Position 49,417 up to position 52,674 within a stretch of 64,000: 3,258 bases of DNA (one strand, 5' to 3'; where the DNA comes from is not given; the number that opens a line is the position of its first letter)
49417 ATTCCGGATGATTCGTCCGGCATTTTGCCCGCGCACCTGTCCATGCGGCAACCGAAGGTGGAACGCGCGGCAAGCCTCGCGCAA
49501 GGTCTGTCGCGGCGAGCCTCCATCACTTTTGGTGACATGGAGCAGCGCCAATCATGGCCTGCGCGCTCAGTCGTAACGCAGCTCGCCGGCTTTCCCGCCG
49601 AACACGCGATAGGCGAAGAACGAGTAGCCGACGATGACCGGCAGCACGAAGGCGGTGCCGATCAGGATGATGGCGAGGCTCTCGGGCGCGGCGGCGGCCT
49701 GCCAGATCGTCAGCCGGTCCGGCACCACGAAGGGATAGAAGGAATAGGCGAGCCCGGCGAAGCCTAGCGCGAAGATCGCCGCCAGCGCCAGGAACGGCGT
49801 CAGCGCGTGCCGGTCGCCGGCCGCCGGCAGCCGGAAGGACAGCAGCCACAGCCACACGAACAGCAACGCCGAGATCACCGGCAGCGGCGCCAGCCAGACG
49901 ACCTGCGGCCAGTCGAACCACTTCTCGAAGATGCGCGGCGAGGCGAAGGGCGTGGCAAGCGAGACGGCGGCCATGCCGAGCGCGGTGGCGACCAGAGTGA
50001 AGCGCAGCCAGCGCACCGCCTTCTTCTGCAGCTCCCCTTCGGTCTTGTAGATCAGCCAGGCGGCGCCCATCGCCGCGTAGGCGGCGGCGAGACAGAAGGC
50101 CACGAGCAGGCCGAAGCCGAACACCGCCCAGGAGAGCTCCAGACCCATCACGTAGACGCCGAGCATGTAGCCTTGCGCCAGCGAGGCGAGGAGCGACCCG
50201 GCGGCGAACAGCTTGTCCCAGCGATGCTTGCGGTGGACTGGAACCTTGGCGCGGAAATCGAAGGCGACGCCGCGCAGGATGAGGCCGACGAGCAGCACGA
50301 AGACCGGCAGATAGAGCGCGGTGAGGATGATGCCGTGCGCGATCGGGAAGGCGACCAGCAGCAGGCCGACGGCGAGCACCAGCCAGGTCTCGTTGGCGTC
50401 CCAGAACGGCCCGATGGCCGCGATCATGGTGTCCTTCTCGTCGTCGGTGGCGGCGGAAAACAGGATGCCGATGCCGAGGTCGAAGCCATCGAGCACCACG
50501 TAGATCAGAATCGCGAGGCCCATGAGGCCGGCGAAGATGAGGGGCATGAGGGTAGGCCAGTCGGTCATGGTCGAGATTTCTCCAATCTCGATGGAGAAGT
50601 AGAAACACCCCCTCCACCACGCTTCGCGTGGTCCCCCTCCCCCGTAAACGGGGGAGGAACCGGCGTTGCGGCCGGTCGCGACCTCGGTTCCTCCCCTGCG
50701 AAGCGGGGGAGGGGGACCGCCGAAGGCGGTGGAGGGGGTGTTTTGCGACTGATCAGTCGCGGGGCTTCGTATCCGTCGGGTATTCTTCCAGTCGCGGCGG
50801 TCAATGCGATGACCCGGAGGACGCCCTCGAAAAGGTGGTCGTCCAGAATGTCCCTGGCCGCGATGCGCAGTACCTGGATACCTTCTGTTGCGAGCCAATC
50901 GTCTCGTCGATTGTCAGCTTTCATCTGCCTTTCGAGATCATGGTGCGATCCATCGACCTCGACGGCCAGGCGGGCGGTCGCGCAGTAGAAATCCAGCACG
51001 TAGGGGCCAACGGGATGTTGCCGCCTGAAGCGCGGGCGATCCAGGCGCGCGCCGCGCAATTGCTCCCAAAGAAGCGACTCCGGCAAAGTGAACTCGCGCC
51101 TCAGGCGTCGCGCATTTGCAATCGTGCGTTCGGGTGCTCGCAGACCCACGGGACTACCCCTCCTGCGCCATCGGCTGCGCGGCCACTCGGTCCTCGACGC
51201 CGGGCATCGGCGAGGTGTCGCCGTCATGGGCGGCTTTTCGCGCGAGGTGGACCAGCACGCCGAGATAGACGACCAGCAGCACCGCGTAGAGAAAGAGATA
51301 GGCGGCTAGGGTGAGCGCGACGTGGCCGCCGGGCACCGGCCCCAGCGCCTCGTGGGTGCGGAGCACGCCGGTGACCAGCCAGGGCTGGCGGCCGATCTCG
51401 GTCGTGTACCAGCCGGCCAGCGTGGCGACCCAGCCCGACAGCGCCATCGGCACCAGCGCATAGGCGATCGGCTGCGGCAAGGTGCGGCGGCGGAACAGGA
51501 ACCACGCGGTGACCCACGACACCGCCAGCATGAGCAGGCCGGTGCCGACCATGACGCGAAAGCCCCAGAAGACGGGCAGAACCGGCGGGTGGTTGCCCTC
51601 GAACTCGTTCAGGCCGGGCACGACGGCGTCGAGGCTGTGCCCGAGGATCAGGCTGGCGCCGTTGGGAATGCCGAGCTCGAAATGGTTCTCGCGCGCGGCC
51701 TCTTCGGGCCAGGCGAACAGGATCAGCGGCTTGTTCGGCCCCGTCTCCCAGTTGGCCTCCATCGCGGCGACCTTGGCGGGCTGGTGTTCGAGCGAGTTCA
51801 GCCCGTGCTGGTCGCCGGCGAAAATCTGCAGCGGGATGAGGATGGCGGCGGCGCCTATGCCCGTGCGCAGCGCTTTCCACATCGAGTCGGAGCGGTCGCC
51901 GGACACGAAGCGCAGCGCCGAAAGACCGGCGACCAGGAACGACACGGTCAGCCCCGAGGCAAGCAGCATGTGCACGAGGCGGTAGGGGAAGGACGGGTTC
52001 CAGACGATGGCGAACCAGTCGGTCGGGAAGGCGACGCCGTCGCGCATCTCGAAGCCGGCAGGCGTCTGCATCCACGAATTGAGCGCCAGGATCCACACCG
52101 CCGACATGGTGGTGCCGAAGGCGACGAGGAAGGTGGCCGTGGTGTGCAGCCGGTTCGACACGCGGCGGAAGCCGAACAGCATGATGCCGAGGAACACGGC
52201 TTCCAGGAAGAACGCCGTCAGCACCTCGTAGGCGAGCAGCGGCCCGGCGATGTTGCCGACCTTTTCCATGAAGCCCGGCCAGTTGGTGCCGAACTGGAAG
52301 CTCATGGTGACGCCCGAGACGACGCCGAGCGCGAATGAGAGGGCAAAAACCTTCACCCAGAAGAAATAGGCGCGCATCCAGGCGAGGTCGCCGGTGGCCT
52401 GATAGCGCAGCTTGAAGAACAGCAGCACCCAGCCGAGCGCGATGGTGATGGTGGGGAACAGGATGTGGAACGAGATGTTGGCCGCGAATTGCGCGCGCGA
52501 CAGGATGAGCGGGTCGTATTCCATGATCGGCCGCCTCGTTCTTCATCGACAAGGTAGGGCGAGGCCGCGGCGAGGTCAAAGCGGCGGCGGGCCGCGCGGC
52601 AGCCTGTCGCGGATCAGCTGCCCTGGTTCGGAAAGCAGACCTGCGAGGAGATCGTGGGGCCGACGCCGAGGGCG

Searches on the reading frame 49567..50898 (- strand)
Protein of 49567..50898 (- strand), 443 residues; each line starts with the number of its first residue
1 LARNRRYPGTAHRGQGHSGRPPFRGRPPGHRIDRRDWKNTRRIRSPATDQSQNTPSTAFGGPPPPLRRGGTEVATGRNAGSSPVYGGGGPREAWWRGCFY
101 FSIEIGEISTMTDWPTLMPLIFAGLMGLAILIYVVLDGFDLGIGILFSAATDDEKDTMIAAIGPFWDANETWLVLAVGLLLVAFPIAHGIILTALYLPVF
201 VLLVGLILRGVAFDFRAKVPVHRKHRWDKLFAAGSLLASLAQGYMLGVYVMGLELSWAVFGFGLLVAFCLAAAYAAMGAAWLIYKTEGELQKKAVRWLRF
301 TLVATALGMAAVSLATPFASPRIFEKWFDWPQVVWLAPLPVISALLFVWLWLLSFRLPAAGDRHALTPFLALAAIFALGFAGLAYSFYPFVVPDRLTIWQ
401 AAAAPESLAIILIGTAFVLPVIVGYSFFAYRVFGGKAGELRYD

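Call 6: search_protein_families(library=pfam, proteins=[window:49567-50898:-], max_evalue=0.001)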
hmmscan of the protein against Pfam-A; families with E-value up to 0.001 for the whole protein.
window:49567-50898:- (443 aa): 1 family
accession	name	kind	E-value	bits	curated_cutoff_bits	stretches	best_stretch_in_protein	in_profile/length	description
PF02322.20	Cyt_bd_oxida_II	-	8.2e-82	275.4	35.6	1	118-433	1-302/302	Cytochrome bd terminal oxidase subunit II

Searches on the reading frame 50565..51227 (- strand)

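Call 6: search_protein_families(library=pfam, proteins=[window:50565-51227:-], max_evalue=0.001)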
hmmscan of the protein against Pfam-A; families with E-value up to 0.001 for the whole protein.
window:50565-51227:- (220 aa): 2 families
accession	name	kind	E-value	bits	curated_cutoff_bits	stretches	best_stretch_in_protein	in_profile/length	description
PF04480.18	DUF559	-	1.1e-27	96.4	20.6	1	35-131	3-97/109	Protein of unknown function (DUF559)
PF18741.7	MTES_1575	-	8.4e-05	23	38.2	1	67-129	16-83/96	REase_MTES_1575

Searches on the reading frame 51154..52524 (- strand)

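Call 6: search_protein_families(library=pfam, proteins=[window:51154-52524:-], max_evalue=0.001)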
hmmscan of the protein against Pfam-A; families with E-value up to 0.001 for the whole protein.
window:51154-52524:- (456 aa): 1 family
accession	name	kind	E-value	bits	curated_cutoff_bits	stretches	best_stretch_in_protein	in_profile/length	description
PF01654.22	Cyt_bd_oxida_I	-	4.3e-154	513.5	26.2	1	8-430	1-416/418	Cytochrome bd terminal oxidase subunit I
